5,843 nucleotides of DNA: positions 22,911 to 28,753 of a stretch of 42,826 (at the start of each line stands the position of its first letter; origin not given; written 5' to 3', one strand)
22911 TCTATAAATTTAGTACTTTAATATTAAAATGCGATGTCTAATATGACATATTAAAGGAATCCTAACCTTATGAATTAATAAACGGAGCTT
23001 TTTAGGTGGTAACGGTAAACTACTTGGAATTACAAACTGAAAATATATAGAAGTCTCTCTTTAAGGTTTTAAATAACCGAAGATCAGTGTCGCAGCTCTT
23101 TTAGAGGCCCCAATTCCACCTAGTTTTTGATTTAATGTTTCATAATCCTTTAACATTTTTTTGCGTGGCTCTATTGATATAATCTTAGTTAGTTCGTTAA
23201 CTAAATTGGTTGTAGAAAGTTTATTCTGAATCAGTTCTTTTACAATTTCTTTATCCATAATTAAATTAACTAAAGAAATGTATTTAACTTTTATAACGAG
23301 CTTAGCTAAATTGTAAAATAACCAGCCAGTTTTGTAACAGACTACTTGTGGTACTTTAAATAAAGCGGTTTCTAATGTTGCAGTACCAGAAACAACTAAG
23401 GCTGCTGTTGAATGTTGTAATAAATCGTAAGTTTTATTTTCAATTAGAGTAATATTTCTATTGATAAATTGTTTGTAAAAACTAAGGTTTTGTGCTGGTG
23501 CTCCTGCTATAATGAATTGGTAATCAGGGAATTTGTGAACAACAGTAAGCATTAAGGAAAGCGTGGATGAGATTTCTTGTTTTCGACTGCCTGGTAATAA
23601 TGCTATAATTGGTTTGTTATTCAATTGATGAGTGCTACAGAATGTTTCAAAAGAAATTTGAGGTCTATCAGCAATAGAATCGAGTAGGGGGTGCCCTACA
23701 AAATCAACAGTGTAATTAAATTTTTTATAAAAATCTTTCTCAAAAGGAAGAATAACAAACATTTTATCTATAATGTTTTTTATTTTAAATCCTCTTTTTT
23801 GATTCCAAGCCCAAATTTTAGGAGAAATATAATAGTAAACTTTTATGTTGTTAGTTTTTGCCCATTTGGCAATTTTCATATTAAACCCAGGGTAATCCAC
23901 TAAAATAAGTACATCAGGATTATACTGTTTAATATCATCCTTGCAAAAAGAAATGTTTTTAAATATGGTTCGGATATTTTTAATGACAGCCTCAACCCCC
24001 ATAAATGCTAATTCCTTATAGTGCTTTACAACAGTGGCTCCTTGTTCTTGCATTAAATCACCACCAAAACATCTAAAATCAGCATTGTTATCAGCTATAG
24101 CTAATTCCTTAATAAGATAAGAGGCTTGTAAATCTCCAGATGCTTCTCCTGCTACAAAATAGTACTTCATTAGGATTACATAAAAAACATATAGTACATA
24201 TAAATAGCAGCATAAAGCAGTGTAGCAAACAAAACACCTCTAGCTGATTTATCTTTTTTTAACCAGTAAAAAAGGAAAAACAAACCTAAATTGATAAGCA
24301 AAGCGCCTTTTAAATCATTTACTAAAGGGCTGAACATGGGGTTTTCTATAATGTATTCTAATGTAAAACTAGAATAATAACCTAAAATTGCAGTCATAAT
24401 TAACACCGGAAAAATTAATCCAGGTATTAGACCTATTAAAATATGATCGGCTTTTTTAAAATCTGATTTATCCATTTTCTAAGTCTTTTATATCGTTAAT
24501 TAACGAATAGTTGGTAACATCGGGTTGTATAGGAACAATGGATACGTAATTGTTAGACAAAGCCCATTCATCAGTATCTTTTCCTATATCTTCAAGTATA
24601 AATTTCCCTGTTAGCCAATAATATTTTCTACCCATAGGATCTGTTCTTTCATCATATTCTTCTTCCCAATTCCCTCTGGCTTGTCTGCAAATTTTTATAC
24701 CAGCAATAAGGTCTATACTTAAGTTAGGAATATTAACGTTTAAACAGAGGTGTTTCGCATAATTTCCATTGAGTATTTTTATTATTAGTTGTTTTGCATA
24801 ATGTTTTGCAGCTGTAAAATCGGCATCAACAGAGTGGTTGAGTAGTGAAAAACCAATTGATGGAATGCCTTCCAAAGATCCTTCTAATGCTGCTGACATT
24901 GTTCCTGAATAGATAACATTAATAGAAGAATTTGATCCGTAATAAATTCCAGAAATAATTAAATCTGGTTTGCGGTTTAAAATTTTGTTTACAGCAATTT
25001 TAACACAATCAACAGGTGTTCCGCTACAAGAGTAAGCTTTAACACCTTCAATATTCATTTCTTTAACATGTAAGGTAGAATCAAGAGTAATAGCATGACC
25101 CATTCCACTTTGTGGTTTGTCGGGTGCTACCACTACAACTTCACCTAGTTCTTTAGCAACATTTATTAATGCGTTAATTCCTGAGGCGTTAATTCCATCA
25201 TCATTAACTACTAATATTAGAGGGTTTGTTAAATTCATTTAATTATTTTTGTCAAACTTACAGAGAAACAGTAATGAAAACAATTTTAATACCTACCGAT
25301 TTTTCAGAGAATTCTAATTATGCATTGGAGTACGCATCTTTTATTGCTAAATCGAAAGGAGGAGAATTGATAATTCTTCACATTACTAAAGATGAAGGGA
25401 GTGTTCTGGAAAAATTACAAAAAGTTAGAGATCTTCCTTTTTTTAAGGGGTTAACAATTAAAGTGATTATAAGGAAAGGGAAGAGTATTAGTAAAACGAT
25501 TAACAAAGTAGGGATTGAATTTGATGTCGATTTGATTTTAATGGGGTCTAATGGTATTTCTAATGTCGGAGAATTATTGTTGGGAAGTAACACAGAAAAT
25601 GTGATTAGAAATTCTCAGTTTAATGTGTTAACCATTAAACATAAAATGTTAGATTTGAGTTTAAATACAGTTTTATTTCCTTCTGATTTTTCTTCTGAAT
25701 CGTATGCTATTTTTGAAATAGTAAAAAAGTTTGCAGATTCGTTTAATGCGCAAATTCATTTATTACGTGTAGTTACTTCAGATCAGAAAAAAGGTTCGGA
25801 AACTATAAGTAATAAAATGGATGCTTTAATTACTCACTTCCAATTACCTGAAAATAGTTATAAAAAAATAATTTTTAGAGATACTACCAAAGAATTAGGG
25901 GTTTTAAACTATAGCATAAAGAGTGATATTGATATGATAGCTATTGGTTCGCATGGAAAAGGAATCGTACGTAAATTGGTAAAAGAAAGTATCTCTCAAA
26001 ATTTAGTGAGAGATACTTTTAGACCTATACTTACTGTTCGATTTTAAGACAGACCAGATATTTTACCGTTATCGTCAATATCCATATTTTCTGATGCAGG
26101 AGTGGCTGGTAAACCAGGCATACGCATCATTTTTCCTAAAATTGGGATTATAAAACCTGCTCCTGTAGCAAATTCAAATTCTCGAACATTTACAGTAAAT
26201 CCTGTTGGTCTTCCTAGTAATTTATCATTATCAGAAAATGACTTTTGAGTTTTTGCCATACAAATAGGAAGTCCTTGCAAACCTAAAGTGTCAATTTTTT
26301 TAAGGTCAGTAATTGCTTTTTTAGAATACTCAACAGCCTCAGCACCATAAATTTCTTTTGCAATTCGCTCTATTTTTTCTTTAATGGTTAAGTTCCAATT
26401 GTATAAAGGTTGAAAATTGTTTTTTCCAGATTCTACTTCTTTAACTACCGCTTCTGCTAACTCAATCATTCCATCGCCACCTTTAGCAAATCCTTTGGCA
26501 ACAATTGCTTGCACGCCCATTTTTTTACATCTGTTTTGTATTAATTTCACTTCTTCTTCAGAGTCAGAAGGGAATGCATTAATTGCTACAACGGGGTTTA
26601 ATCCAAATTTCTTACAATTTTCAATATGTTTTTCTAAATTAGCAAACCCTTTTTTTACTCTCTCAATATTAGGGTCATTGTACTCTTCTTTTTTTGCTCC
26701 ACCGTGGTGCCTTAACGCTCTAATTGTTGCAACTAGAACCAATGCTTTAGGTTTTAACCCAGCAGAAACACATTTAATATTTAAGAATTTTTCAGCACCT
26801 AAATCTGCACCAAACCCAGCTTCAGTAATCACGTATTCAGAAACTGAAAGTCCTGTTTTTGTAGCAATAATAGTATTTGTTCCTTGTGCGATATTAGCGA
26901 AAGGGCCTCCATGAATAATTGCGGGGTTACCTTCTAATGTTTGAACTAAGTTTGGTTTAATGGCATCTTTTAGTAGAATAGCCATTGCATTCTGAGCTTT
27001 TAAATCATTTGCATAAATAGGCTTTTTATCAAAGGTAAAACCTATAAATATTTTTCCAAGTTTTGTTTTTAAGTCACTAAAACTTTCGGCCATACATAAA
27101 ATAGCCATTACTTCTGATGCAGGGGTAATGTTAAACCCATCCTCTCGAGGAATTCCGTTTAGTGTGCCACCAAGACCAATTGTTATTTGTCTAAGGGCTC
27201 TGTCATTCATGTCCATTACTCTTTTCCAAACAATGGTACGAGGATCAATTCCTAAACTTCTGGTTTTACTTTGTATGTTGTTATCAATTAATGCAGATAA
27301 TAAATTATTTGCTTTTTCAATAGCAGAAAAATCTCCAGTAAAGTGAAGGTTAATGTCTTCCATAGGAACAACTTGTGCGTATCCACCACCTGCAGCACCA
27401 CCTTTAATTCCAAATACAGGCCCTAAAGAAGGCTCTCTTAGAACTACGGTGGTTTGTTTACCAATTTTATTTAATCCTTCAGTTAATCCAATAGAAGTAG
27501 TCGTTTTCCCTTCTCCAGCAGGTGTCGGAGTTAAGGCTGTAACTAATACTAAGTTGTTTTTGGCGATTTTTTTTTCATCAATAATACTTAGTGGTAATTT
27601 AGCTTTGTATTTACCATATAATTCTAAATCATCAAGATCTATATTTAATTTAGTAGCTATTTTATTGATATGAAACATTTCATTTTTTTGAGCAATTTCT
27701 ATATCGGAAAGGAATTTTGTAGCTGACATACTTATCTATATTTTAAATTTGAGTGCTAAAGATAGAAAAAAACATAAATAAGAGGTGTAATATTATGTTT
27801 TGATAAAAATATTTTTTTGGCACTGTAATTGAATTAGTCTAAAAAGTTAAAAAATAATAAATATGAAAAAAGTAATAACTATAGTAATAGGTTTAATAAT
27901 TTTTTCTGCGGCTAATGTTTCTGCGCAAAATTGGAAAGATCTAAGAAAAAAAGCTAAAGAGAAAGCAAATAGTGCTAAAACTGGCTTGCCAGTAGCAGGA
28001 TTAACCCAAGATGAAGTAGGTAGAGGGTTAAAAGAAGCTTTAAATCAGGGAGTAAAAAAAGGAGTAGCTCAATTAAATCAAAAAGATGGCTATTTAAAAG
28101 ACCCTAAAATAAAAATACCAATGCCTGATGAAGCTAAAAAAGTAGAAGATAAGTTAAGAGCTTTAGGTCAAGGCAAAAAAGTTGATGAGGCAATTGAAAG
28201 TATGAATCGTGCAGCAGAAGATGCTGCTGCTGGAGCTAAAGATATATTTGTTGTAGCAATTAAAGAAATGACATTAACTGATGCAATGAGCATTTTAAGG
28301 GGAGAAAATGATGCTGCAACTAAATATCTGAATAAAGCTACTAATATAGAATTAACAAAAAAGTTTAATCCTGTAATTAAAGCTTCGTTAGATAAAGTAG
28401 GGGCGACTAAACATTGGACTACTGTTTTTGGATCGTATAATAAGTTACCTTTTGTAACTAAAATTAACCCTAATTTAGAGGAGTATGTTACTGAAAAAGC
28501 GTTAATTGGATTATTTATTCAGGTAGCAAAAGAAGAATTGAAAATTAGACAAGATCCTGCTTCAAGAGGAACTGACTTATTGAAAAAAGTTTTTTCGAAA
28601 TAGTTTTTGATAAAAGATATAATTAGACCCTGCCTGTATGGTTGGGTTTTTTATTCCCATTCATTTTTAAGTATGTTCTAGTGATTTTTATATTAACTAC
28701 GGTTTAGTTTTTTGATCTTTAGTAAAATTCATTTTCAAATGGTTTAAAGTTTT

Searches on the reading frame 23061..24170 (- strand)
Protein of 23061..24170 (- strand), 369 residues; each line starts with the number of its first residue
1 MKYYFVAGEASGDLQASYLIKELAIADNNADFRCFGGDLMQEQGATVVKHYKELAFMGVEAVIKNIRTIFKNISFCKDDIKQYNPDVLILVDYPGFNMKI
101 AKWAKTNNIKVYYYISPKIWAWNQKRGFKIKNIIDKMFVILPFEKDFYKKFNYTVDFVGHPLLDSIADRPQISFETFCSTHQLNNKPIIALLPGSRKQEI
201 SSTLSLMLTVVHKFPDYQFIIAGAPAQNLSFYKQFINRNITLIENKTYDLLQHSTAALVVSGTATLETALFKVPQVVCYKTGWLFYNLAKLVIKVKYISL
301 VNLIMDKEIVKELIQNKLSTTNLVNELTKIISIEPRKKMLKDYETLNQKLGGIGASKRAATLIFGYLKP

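Call 38: search_protein_families(library=pfam, max_evalue=0.00001, proteins=[window:23061-24170:-])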
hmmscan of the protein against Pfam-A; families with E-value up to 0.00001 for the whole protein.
window:23061-24170:- (369 aa): 1 family
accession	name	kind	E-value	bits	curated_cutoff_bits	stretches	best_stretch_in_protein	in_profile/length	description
PF02684.21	LpxB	-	1.4e-86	291.2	22.6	1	4-357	2-365/374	Lipid-A-disaccharide synthetase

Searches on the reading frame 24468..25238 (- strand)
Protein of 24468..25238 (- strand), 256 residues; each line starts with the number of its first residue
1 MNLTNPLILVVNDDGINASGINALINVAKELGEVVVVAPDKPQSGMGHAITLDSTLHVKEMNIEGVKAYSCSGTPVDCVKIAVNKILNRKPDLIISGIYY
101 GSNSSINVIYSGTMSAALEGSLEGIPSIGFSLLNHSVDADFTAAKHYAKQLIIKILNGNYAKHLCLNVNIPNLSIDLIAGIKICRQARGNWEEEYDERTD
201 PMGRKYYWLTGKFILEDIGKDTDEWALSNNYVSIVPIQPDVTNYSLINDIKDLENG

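Call 38: search_protein_families(library=pfam, max_evalue=0.00001, proteins=[window:24468-25238:-])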
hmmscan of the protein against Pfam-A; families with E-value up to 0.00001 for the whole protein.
window:24468-25238:- (256 aa): 1 family
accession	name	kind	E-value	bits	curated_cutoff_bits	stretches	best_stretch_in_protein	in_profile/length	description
PF01975.23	SurE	-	3.8e-63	213.1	22.1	1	8-193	1-189/189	Survival protein SurE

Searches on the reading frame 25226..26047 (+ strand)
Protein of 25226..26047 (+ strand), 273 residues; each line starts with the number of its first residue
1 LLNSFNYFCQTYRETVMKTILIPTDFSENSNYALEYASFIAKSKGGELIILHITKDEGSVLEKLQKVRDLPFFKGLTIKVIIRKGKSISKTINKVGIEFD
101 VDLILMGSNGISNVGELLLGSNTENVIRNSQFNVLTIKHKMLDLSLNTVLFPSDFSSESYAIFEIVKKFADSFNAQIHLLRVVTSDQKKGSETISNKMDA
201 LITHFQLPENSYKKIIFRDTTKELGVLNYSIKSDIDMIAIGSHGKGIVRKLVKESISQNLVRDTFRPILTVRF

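Call 38: search_protein_families(library=pfam, max_evalue=0.00001, proteins=[window:25226-26047:+])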
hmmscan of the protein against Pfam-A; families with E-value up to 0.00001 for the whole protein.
window:25226-26047:+ (273 aa): 1 family
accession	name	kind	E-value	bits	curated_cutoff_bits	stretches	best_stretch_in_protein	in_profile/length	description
PF00582.32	Usp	-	4.9e-34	118.3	24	2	17-138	1-141/141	Universal stress protein family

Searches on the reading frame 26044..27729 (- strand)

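Call 38: search_protein_families(library=pfam, max_evalue=0.00001, proteins=[window:26044-27729:-])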
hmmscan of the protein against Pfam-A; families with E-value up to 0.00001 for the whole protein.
window:26044-27729:- (561 aa): 1 family
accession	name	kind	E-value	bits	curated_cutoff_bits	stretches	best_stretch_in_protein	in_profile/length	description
PF01268.25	FTHFS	-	1.1e-257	856.2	27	1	8-561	2-556/556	Formate--tetrahydrofolate ligase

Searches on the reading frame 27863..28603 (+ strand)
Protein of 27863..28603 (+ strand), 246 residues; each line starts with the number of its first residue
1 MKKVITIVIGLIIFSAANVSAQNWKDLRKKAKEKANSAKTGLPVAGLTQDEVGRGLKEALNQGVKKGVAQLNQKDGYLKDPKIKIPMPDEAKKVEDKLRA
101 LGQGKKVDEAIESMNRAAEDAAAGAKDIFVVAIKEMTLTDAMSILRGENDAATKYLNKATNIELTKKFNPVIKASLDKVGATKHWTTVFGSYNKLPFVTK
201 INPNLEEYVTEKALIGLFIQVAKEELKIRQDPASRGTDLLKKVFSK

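Call 38: search_protein_families(library=pfam, max_evalue=0.00001, proteins=[window:27863-28603:+])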
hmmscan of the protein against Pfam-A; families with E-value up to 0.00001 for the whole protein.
window:27863-28603:+ (246 aa): 1 family
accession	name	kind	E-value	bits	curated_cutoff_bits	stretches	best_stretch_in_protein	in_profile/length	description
PF13852.11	DUF4197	-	4.6e-78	261.9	24.9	1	47-244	2-198/199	Protein of unknown function (DUF4197)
